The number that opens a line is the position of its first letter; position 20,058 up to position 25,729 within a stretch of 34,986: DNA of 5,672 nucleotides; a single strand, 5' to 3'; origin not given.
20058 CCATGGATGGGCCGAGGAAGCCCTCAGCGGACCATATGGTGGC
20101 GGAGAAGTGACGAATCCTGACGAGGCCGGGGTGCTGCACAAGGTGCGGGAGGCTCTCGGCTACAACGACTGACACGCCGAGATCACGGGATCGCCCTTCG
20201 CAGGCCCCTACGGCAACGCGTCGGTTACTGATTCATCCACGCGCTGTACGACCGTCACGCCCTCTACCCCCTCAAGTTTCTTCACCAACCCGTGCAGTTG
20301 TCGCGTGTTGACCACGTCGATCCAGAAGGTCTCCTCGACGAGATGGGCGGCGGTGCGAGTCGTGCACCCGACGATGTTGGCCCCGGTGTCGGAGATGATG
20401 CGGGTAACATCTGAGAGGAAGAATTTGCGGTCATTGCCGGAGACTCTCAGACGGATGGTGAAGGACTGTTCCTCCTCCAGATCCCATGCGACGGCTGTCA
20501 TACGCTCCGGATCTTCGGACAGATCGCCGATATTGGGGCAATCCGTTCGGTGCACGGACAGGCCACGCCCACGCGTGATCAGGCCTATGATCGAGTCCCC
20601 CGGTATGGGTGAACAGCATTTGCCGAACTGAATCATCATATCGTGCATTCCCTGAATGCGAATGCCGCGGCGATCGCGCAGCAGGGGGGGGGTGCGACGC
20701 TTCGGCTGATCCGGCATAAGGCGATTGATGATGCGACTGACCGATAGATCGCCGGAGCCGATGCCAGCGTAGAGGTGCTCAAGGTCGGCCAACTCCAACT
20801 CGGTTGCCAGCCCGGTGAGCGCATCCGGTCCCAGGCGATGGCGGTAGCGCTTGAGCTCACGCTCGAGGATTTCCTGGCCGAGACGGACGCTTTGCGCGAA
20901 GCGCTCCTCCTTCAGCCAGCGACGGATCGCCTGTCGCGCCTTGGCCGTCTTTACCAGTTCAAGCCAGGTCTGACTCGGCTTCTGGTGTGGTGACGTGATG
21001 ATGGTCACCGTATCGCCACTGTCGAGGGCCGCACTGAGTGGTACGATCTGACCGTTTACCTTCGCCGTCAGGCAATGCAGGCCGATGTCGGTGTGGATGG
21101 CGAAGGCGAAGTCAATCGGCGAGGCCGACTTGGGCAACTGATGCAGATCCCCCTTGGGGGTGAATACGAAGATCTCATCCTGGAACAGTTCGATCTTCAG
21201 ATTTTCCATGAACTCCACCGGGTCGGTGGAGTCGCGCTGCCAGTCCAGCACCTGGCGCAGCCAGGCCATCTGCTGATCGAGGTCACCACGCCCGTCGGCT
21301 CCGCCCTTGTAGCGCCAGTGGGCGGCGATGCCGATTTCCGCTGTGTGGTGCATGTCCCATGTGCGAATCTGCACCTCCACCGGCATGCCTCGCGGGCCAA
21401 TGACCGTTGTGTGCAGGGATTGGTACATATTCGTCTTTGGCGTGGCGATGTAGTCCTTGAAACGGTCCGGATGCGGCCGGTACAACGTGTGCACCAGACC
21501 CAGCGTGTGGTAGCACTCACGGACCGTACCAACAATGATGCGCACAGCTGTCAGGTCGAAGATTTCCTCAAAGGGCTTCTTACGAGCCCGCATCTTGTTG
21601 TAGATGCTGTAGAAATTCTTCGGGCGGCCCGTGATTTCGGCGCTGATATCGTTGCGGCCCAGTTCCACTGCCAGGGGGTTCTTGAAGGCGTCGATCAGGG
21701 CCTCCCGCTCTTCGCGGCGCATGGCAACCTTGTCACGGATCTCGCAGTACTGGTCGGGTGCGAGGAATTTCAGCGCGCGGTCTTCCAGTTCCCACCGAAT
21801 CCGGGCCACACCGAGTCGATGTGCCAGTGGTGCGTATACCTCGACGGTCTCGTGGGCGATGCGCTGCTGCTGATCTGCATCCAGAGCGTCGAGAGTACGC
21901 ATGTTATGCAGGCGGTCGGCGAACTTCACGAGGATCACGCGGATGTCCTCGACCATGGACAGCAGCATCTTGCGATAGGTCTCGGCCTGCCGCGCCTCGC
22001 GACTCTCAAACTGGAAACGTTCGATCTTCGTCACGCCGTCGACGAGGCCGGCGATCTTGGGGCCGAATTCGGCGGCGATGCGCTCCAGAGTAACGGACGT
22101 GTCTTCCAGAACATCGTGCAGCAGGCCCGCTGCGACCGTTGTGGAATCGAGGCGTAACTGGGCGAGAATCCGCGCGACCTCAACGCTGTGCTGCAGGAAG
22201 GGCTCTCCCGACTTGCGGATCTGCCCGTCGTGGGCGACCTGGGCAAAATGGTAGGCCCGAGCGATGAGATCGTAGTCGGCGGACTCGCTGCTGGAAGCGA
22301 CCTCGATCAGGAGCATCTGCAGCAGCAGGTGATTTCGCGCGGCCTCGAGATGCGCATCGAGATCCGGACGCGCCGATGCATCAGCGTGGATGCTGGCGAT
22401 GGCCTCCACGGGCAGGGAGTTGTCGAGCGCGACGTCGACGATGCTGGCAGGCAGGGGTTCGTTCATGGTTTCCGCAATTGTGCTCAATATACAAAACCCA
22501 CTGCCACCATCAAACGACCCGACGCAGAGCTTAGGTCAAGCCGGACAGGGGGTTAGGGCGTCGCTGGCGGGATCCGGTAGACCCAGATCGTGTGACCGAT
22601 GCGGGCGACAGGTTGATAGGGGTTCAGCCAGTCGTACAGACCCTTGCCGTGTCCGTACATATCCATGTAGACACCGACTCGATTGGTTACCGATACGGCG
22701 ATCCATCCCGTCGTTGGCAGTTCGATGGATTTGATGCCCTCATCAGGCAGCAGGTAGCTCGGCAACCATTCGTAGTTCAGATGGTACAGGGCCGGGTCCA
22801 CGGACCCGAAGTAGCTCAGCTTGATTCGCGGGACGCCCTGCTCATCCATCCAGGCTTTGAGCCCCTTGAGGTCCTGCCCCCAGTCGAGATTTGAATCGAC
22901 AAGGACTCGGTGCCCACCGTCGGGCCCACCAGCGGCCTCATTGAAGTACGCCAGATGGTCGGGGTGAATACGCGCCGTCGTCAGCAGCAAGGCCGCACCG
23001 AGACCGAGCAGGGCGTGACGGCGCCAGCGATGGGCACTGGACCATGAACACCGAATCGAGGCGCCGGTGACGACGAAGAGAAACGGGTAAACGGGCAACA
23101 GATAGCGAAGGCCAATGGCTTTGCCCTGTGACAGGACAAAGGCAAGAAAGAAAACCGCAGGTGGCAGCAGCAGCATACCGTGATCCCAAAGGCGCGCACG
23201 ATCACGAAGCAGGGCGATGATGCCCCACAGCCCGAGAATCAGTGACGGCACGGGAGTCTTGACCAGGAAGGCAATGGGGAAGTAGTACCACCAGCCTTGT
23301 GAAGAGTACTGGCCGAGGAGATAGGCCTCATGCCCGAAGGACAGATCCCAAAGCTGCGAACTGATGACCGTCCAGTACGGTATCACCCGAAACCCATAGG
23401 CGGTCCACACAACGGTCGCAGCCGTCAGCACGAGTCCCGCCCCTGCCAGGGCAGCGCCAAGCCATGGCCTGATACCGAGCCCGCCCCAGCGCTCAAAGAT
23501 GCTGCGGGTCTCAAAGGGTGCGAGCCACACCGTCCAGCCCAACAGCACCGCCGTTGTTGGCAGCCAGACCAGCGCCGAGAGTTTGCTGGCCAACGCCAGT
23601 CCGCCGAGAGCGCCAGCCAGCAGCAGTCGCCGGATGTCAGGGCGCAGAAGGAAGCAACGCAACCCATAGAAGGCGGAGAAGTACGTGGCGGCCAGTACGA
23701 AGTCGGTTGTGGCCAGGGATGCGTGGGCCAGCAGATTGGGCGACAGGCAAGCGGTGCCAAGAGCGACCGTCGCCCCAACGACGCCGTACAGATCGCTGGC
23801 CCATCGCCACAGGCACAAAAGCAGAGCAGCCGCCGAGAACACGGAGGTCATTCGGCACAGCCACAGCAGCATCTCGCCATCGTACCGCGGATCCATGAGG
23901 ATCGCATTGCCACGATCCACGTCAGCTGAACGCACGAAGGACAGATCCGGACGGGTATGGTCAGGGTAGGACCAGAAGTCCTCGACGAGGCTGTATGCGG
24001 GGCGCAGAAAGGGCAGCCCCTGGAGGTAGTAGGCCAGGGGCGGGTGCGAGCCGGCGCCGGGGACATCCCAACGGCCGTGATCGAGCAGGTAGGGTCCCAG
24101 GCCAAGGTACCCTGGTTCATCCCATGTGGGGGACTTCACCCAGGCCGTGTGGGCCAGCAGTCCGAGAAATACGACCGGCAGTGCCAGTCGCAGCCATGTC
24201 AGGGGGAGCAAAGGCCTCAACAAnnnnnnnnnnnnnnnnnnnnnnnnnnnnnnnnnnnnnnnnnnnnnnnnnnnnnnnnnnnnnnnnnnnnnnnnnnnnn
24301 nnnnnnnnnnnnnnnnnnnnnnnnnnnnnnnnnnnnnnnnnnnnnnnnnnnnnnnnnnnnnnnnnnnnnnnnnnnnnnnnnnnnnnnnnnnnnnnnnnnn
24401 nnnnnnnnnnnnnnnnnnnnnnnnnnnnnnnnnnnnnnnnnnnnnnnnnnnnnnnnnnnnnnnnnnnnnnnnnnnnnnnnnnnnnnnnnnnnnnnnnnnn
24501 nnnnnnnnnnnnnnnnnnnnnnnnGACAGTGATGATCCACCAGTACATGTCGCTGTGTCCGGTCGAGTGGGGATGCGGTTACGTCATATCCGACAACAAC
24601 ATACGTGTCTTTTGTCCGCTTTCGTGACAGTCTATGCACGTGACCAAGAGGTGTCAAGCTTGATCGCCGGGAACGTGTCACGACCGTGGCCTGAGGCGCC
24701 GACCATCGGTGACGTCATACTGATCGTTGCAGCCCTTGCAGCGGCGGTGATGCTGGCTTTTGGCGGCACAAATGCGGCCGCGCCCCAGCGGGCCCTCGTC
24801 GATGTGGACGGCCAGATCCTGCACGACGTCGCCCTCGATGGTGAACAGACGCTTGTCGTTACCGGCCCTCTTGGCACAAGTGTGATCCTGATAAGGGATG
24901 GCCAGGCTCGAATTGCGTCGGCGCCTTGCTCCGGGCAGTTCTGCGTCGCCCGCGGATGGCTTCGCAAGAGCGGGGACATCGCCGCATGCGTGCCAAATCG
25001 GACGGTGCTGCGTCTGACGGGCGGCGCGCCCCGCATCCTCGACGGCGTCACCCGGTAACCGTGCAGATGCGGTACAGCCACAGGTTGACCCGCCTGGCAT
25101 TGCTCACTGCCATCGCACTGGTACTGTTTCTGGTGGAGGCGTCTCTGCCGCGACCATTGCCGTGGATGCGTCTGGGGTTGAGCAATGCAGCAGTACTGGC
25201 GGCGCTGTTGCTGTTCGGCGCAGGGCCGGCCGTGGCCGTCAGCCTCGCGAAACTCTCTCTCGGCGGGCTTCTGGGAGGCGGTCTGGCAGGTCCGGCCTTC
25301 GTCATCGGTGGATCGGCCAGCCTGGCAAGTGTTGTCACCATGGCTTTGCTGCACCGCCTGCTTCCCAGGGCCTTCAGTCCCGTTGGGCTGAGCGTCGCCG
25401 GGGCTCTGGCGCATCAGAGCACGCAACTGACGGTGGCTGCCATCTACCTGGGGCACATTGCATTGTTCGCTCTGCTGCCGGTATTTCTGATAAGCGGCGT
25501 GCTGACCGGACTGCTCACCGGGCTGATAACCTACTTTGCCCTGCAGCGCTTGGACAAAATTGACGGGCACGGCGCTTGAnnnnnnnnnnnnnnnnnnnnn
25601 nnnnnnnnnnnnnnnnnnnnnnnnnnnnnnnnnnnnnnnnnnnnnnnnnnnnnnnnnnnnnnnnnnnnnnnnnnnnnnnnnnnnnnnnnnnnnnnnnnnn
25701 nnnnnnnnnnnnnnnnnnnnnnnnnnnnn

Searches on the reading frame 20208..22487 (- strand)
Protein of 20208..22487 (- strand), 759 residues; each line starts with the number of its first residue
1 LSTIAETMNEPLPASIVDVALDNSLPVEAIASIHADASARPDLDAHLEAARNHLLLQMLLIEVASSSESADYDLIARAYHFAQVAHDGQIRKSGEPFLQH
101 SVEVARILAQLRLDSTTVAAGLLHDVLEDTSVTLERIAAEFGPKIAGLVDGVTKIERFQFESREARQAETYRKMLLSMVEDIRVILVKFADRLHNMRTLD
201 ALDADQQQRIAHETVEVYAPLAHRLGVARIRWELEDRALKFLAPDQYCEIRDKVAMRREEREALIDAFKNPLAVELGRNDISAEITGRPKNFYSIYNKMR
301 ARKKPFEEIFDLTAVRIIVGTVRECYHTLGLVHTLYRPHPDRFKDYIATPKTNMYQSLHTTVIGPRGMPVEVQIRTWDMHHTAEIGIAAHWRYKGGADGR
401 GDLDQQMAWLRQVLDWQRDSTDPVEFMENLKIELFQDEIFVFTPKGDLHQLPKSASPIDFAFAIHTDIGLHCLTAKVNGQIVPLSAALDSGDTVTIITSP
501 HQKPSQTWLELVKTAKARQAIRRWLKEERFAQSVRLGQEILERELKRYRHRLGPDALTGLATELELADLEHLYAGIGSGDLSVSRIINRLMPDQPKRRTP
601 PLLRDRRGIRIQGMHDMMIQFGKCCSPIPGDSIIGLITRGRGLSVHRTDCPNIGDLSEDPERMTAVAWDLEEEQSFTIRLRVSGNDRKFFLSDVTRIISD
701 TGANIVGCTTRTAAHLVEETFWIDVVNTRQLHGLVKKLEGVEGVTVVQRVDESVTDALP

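Call 10: search_protein_families(library=pfam, proteins=[window:20208-22487:-], max_evalue=0.001)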
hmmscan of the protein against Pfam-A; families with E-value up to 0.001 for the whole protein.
window:20208-22487:- (759 aa): 7 families
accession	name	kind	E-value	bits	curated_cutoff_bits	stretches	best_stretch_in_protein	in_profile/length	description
PF13328.12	HD_4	-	5.6e-52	176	27.2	1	78-227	1-155/156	HD domain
PF04607.23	RelA_SpoT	-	9e-43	145.6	27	1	287-396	1-111/113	Region found in RelA / SpoT proteins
PF19296.4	RelA_AH_RIS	-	6.7e-21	75.6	23.8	1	510-599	2-91/185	RelA/SpoT, AH and RIS domains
PF02824.27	TGS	-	1.7e-20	73.2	22.2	1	439-498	1-60/60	TGS domain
PF13291.12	ACT_4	-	4.4e-14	53.3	27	1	673-749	2-80/80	ACT domain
PF01966.28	HD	-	1.2e-11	45.3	22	1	98-196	2-116/116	HD domain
PF01842.31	ACT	-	2.3e-05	24.5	27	1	679-742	2-65/66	ACT domain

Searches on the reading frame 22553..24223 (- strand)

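Call 10: search_protein_families(library=pfam, proteins=[window:22553-24223:-], max_evalue=0.001)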
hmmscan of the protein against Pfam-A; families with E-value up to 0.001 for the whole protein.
window:22553-24223:- (556 aa): 1 family
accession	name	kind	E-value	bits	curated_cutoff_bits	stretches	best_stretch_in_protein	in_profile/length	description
PF13231.12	PMT_2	-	4.1e-05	24.3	26.1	1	121-231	22-132/160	Dolichyl-phosphate-mannose-protein mannosyltransferase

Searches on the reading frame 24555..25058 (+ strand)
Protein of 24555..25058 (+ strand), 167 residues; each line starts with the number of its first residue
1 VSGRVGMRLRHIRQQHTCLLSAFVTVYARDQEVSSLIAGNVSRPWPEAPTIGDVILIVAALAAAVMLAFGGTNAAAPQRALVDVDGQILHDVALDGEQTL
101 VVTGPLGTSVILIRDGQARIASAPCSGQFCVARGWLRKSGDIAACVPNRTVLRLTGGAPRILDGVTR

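Call 24: search_protein_families(library=pfam, proteins=[window:24555-25058:+], max_evalue=1)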
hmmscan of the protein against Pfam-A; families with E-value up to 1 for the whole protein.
window:24555-25058:+ (167 aa): 1 family
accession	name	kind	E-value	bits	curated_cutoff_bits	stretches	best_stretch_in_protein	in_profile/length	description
PF07009.16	NusG_II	-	7.5e-22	77.9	29.6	1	56-156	3-105/107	NusG domain II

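Call 80: search_protein_families(library=ncbifam, proteins=[window:24555-25058:+], max_evalue=0.00001)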
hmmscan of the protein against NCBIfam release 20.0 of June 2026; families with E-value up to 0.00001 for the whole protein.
window:24555-25058:+ (167 aa): 0 families

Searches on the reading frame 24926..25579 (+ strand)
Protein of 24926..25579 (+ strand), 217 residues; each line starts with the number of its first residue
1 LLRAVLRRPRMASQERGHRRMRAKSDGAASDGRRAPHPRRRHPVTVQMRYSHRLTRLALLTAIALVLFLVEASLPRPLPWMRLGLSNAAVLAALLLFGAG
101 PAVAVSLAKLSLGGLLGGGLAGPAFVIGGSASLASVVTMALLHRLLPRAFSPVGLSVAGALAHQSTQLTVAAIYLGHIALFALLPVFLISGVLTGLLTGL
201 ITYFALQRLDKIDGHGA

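Call 24: search_protein_families(library=pfam, proteins=[window:24926-25579:+], max_evalue=1)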
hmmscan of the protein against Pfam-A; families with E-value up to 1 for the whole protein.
window:24926-25579:+ (217 aa): 1 family
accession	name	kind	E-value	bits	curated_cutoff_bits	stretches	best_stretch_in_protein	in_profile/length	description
PF07456.16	Hpre_diP_synt_I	-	9.2e-35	120.3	30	1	60-202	1-144/147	Heptaprenyl diphosphate synthase component I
